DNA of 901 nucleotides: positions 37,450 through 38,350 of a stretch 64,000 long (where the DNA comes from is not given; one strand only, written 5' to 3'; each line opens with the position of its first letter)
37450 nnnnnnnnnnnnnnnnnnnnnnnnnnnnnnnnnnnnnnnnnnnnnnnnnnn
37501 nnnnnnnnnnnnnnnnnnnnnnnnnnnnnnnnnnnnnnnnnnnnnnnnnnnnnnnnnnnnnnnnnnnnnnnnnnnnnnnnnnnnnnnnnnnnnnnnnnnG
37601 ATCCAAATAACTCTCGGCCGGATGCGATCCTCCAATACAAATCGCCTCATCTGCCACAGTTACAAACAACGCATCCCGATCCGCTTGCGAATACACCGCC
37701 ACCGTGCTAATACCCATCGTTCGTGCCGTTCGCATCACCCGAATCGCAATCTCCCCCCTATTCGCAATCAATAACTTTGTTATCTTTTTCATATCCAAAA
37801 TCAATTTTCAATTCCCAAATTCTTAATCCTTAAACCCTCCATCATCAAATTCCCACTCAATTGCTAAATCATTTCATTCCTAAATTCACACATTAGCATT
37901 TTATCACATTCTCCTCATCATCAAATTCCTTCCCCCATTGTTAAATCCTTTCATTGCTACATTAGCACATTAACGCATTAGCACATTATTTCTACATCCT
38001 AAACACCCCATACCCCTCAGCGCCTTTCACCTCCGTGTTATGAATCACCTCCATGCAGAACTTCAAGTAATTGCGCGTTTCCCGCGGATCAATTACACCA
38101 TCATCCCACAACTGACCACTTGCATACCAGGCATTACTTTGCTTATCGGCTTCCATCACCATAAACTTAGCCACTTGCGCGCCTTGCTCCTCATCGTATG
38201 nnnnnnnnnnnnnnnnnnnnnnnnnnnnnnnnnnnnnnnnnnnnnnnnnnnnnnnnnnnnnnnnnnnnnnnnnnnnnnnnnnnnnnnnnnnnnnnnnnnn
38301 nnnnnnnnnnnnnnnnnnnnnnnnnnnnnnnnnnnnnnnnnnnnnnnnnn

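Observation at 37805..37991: Tandem 76-77-bp duplication fills the entire spacer between the two carboxylase genes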

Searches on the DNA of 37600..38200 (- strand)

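Call 12: search_rna_families(source=window, start=37600, end=38200, threshold=evalue, max_evalue=10)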
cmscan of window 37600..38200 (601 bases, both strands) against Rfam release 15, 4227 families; matches with E-value up to 10: 2.
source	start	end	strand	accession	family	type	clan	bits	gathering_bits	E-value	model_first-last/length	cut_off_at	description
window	37859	37910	-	RF00355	snoR28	Gene; snRNA; snoRNA; CD-box;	-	16.7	45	3.9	1-78/78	no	Small nucleolar RNA snoR28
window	37884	37925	-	RF01120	sR33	Gene; snRNA; snoRNA; CD-box;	-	12.3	37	7.3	1-55/55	no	Small nucleolar RNA sR33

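Call 83: search_dna_similar(query=window:37793-37995:-, collection=plasmids, mode=distant, max_evalue=0.001, max_rows=10)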
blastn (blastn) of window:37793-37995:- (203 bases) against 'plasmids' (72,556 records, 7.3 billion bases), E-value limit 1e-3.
No match.

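Call 84: search_dna_similar(query=window:37793-37995:-, collection=phages, mode=distant, max_evalue=0.001, max_rows=10)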
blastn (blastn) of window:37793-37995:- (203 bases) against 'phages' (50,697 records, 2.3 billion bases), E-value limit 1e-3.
No match.
